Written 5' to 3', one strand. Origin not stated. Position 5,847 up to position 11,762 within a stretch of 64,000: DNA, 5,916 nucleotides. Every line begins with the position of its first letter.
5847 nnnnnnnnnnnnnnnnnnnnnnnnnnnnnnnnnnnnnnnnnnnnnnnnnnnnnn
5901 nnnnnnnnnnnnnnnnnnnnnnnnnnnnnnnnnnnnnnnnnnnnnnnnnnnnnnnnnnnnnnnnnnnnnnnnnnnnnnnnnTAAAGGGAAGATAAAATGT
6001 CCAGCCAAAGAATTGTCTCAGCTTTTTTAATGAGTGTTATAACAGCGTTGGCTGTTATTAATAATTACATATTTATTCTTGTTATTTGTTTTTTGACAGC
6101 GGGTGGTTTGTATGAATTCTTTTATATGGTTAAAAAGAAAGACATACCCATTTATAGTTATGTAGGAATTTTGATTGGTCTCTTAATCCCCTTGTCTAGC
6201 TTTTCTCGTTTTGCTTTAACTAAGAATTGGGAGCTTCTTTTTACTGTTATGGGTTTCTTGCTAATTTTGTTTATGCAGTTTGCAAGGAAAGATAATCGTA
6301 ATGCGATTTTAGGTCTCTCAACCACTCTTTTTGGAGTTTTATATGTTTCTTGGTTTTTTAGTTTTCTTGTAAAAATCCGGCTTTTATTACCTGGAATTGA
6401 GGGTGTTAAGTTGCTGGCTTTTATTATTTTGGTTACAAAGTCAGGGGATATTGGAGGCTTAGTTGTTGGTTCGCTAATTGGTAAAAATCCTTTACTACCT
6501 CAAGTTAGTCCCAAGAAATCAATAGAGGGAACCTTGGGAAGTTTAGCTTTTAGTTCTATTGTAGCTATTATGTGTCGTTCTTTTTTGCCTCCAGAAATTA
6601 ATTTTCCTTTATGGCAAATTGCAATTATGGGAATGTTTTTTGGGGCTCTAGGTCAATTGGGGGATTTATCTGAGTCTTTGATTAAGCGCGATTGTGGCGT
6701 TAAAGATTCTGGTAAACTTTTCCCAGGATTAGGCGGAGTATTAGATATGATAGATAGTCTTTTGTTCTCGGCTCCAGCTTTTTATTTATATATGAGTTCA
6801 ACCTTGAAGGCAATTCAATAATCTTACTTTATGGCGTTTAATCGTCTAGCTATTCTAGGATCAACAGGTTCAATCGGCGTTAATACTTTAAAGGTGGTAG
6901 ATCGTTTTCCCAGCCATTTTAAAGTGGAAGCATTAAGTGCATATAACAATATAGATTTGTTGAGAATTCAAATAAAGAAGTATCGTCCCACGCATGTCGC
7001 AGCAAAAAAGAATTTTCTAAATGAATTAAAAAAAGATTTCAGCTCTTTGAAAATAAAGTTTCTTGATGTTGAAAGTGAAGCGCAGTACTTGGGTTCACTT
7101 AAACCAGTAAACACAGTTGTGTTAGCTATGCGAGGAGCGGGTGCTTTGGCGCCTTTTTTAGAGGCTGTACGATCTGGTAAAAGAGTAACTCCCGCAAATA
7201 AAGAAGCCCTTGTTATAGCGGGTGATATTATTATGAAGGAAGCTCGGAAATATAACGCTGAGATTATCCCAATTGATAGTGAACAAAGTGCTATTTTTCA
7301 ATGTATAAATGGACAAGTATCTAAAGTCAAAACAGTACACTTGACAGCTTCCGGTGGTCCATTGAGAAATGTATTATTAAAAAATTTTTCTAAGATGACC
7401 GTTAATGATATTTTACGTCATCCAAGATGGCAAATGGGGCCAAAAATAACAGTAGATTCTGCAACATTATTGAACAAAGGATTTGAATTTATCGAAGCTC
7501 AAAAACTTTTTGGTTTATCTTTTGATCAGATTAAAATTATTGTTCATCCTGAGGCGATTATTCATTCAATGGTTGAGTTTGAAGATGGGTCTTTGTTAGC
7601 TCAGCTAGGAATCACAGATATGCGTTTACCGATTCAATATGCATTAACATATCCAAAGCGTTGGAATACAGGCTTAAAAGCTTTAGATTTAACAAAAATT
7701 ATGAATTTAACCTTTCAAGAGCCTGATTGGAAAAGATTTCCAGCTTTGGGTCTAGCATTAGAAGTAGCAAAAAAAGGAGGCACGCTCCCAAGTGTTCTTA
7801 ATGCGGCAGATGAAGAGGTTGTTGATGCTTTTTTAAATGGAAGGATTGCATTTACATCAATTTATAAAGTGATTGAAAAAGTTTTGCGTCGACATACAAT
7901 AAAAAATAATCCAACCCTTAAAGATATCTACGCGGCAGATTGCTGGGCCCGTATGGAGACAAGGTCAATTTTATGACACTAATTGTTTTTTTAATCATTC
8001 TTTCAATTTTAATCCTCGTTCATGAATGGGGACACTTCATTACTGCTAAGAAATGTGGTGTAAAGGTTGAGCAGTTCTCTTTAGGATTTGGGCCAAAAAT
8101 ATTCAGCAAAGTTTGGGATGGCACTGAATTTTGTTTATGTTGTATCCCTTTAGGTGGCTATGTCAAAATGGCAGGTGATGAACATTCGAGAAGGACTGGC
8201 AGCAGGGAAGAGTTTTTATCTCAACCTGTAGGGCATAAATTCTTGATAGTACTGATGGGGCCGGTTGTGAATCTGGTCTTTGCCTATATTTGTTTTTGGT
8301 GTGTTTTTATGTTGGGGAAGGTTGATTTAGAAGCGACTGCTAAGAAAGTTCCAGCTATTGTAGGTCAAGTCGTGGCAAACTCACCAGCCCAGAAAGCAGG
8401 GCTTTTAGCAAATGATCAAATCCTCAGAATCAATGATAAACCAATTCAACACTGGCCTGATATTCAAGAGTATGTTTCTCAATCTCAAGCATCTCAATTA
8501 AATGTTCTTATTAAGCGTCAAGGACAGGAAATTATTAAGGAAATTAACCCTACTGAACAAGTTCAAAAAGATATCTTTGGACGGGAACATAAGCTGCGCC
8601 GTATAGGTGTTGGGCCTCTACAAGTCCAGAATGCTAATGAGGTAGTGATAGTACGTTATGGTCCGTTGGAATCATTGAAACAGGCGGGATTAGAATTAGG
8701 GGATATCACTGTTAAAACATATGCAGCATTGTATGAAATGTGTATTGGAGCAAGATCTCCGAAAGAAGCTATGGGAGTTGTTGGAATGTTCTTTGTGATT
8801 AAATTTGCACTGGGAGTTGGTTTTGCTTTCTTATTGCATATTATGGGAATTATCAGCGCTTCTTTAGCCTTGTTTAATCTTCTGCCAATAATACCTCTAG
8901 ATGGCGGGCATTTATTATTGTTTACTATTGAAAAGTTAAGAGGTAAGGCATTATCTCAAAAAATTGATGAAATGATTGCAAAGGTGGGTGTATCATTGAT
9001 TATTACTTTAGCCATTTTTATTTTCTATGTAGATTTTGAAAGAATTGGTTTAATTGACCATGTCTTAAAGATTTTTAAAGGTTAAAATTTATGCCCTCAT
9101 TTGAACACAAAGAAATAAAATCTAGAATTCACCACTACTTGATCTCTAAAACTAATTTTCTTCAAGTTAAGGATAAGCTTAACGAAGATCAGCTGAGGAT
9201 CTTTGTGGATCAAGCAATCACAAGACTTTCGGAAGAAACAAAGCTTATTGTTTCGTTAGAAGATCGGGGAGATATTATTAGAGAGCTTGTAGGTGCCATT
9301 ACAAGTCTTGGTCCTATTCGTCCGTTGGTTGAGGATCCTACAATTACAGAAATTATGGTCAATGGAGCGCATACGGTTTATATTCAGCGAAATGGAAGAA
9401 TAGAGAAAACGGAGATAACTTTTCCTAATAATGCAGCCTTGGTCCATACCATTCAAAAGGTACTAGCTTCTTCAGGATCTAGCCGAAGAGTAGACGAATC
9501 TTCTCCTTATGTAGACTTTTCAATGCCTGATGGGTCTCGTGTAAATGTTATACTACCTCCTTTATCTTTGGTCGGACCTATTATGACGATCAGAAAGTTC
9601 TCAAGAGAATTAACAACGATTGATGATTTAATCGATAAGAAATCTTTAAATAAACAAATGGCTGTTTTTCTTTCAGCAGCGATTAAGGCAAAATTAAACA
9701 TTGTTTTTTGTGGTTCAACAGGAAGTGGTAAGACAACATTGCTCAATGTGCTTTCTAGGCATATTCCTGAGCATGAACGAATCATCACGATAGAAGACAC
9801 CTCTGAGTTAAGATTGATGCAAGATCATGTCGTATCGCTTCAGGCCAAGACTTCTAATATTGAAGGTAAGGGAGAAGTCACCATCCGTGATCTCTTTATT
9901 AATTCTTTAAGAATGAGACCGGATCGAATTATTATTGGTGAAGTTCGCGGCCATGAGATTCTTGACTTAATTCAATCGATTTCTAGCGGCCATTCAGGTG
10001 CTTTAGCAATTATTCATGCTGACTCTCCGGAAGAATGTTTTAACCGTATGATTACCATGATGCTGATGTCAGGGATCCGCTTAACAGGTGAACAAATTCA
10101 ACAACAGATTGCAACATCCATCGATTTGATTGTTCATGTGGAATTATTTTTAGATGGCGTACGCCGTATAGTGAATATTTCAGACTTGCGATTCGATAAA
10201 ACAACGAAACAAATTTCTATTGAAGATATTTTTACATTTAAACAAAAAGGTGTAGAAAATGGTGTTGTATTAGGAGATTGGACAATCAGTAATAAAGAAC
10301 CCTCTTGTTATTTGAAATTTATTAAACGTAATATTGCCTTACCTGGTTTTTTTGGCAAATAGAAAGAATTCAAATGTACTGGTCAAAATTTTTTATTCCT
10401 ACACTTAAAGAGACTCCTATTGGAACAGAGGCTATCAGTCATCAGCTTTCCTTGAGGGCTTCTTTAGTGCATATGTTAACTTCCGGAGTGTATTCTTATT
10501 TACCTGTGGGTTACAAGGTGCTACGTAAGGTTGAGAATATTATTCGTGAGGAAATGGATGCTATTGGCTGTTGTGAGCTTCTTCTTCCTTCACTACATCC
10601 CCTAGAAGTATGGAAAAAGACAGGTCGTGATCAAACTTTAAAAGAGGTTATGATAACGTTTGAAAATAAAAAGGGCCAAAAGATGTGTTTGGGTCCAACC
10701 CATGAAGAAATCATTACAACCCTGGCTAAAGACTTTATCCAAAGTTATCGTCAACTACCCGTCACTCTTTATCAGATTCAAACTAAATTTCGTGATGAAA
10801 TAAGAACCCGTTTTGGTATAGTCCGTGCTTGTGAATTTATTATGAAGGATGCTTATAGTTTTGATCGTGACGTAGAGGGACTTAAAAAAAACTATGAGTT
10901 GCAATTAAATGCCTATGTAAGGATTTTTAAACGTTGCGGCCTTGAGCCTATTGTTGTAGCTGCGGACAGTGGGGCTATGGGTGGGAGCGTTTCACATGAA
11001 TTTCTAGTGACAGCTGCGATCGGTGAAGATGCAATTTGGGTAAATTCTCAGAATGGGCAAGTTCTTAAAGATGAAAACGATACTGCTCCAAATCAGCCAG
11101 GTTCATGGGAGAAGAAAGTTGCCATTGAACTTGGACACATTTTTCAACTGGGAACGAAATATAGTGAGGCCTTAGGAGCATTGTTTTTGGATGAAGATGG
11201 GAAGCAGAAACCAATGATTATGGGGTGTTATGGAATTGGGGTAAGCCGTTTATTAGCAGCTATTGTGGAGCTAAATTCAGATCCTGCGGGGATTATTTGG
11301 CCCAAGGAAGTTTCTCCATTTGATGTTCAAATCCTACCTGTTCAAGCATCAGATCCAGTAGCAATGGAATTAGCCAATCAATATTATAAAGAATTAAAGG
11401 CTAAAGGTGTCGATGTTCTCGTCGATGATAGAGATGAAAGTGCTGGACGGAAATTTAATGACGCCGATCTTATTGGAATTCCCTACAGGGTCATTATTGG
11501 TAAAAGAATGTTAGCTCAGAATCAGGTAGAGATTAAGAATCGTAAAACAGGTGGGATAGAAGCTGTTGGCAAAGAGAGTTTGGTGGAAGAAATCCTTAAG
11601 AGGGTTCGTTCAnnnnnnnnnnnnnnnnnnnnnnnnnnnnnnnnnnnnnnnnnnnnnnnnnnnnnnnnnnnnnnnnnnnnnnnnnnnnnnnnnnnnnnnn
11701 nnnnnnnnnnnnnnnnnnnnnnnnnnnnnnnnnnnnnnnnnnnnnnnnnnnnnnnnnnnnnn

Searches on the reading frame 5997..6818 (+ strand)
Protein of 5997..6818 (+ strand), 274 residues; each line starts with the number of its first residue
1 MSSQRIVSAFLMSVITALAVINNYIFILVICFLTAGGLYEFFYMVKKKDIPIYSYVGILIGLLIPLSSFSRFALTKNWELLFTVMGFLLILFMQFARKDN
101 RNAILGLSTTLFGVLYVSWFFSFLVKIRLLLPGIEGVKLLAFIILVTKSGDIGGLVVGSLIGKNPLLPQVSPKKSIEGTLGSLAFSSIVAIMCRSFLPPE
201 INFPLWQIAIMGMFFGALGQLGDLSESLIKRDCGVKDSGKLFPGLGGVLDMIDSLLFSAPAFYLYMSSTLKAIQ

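Call 89: search_protein_families(library=pfam, proteins=[window:5997-6818:+], max_evalue=0.0001)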
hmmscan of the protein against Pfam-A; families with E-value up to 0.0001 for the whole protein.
window:5997-6818:+ (274 aa): 1 family
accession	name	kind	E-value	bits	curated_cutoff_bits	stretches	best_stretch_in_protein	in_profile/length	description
PF01148.25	CTP_transf_1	-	2.1e-52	179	24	1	4-267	2-262/264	Cytidylyltransferase family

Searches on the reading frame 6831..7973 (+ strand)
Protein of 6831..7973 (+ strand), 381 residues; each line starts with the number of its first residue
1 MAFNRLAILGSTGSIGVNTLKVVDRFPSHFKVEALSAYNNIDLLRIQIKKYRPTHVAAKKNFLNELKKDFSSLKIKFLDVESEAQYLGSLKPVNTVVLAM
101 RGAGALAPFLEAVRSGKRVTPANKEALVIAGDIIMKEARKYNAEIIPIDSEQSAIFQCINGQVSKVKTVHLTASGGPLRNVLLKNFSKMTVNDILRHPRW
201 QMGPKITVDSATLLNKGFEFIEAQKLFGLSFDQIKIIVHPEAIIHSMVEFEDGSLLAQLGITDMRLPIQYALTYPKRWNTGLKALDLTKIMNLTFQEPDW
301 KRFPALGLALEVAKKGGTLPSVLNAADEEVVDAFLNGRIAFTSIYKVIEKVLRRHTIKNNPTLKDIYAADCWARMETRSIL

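Call 36: search_protein_families(library=ncbifam, proteins=[window:6831-7973:+], max_evalue=1e-10)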
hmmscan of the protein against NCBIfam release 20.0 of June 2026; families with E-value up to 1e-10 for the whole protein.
window:6831-7973:+ (381 aa): 3 families
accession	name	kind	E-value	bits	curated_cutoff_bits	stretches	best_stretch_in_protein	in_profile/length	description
NF009114.0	PRK12464.1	equivalog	4e-132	440.8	461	1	4-378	3-379/389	1-deoxy-D-xylulose-5-phosphate reductoisomerase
TIGR00243.1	Dxr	equivalog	4.3e-123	411.1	315.7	1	5-376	3-379/389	1-deoxy-D-xylulose-5-phosphate reductoisomerase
NF003938.0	PRK05447.1-1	equivalog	4.2e-117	391.5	515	1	5-379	3-391/398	1-deoxy-D-xylulose-5-phosphate reductoisomerase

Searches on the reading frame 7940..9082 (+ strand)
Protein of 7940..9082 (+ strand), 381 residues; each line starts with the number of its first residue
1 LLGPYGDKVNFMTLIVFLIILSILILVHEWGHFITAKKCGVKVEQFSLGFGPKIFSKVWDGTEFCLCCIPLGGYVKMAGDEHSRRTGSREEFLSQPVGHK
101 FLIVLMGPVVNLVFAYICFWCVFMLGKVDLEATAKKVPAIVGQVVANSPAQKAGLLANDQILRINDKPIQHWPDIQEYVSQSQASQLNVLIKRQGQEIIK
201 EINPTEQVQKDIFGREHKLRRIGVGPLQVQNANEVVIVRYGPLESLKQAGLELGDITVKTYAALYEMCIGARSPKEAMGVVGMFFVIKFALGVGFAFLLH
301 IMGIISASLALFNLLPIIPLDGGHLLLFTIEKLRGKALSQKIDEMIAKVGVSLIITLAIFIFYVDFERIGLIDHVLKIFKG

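Call 89: search_protein_families(library=pfam, proteins=[window:7940-9082:+], max_evalue=0.0001)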
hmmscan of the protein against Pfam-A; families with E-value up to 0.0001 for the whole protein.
window:7940-9082:+ (381 aa): 4 families
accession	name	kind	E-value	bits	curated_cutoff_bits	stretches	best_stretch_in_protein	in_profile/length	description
PF02163.28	Peptidase_M50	-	1e-61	208.5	27.2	1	17-356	2-220/221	Peptidase family M50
PF17820.7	PDZ_6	-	1.1e-13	51.1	27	1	140-193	1-54/54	PDZ domain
PF13180.12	PDZ_2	-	1.2e-09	38.7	27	1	139-197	14-73/80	PDZ domain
PF00595.29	PDZ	-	6.9e-07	30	23.2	1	136-175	24-63/81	PDZ domain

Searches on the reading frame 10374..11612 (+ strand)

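Call 36: search_protein_families(library=ncbifam, proteins=[window:10374-11612:+], max_evalue=1e-10)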
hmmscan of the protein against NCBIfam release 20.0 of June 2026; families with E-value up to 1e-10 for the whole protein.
window:10374-11612:+ (413 aa): 9 families
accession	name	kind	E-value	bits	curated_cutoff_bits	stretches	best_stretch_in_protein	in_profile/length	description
NF006625.0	PRK09194.1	equivalog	5.1e-168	560.5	558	2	1-226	1-226/559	proline--tRNA ligase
TIGR00409.1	proS_fam_II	equivalog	8.9e-157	523.4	306.7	2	1-229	1-228/568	proline--tRNA ligase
NF008979.1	PRK12325.1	exception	1.1e-149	499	550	2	1-236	1-236/437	proline--tRNA ligase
TIGR00408.1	proS_fam_I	equivalog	4.3e-41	141.3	437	2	250-411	218-381/475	proline--tRNA ligase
TIGR00418.1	thrS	equivalog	2.2e-31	109.4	383.65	1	35-409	189-563/565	threonine--tRNA ligase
NF003068.0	PRK03991.1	equivalog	7.2e-23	80.8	484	1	257-411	435-592/613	threonine--tRNA ligase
TIGR00442.1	hisS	equivalog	1.2e-17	64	286.75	0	286-394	301-400/406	histidine--tRNA ligase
NF003211.1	PRK04173.1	equivalog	1.4e-17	63.7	312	0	310-403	359-450/454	glycine--tRNA ligase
TIGR00389.1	glyS_dimeric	equivalog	2.8e-14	52.6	243.3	0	310-392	466-546/565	glycine--tRNA ligase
